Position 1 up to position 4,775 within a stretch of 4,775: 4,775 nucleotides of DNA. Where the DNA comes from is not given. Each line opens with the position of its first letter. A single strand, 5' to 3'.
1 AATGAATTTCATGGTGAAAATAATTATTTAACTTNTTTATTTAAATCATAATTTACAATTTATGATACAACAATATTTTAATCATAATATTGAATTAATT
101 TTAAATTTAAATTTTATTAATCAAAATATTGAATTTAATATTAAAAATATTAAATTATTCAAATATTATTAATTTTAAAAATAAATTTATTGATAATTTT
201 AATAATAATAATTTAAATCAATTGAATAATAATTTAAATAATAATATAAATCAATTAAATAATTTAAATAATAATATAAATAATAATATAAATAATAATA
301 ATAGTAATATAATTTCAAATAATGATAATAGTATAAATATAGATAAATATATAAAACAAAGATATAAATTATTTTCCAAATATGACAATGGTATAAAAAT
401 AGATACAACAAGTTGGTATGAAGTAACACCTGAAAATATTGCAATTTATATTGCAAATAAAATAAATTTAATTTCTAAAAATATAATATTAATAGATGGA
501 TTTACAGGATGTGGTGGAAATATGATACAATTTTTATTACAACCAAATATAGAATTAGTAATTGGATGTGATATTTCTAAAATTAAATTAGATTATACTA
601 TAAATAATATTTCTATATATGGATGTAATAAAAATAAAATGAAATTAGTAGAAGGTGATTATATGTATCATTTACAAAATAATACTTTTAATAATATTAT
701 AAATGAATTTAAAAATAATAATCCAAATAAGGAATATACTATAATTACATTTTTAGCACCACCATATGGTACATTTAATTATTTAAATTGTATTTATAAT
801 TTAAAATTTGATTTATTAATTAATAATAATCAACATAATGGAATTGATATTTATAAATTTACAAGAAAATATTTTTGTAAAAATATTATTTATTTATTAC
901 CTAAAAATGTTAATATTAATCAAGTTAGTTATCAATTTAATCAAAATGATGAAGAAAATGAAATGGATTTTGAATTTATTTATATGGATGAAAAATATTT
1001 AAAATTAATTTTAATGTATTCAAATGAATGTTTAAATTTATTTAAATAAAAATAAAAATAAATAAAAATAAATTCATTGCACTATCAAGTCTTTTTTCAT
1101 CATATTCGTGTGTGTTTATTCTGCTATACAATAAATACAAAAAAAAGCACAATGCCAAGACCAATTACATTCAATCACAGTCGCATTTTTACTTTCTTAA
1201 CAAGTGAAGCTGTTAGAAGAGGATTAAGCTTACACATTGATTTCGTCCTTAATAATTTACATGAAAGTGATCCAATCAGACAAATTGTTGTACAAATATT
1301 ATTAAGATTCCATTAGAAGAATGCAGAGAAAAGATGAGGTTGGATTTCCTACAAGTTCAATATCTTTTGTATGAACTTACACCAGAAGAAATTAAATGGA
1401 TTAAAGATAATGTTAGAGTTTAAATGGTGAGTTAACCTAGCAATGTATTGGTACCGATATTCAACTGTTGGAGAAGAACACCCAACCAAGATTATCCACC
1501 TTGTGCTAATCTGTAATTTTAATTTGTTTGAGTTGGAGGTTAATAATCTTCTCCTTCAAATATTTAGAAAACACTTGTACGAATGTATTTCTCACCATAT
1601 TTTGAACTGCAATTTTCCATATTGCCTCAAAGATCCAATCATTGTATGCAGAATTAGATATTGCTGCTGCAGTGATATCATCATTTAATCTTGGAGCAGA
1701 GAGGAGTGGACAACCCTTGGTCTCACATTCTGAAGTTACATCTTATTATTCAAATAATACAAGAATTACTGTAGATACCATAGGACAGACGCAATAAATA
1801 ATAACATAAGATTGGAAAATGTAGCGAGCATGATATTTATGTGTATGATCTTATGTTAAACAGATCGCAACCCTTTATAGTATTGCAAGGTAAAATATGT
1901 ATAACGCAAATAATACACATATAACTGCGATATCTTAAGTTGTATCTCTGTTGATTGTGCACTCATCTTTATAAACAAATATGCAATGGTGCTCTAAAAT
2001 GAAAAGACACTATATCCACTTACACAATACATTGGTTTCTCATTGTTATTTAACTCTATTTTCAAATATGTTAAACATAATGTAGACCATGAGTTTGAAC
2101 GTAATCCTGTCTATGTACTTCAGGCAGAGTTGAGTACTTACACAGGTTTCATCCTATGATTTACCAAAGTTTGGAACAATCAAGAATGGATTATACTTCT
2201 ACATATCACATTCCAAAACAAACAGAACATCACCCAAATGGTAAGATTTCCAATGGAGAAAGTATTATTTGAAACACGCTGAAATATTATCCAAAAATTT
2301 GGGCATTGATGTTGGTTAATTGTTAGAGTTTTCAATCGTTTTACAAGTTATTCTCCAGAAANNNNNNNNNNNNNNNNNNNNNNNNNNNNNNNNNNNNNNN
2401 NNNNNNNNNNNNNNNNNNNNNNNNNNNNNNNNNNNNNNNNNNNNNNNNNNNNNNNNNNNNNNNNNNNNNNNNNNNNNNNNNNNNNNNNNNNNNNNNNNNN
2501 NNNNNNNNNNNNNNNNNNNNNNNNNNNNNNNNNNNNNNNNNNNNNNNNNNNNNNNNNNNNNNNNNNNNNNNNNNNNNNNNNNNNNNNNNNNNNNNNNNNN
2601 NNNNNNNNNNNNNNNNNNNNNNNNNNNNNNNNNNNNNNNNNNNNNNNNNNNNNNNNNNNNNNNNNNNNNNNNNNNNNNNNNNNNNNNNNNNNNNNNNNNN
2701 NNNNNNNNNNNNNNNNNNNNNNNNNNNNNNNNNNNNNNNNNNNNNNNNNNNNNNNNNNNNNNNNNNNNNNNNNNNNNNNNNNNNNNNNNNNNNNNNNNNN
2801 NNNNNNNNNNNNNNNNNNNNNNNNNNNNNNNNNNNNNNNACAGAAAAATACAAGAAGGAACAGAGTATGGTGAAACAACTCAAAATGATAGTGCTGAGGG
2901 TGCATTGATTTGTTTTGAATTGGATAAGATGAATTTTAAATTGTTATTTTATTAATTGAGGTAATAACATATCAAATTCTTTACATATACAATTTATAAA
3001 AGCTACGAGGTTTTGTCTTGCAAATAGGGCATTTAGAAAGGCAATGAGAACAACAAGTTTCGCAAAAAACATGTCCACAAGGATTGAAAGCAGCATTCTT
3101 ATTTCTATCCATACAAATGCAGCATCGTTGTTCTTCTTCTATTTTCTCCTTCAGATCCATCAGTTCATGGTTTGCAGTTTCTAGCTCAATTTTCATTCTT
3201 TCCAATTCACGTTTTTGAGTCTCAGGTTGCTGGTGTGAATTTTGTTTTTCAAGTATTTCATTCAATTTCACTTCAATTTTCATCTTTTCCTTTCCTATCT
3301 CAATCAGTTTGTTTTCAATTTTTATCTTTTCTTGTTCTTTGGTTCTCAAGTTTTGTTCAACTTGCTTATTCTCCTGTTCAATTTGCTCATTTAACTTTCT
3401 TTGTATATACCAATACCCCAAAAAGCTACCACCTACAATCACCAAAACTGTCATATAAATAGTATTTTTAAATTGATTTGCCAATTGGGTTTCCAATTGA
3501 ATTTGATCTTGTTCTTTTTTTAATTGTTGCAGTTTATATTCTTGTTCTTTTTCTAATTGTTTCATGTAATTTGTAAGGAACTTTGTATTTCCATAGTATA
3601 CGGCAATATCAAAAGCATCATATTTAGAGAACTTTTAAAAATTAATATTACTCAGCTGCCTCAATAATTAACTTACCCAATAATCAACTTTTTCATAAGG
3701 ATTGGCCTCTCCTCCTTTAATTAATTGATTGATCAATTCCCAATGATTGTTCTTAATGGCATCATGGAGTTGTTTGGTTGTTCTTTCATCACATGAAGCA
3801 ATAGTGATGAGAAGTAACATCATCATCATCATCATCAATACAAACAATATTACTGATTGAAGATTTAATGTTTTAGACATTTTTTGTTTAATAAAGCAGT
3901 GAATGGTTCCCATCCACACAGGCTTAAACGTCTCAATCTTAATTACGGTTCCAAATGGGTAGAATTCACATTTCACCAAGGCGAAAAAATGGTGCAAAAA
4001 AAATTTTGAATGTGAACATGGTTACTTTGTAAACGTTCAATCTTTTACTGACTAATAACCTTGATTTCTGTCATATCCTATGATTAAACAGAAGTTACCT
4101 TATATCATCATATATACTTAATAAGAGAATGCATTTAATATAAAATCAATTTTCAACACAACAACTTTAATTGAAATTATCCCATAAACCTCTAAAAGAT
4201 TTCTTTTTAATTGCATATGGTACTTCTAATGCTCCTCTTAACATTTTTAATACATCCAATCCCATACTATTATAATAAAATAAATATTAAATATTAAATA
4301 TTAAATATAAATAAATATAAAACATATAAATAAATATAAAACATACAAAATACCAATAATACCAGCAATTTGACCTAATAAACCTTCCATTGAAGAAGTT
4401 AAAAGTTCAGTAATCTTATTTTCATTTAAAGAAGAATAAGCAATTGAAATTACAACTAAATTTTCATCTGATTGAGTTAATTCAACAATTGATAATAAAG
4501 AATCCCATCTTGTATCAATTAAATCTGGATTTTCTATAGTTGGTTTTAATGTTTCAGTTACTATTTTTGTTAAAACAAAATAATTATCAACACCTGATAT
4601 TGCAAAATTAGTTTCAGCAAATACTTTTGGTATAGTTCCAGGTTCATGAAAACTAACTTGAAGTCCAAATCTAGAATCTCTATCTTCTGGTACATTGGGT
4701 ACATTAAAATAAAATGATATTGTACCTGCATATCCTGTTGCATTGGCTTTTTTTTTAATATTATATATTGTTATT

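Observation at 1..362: The TGS1-like methyltransferase gene has no usable start codon in the window; its Asn-rich 'N-terminus' may actually be an intron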

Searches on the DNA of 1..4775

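Call 39: search_rna_families(source=window, threshold=gathering)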
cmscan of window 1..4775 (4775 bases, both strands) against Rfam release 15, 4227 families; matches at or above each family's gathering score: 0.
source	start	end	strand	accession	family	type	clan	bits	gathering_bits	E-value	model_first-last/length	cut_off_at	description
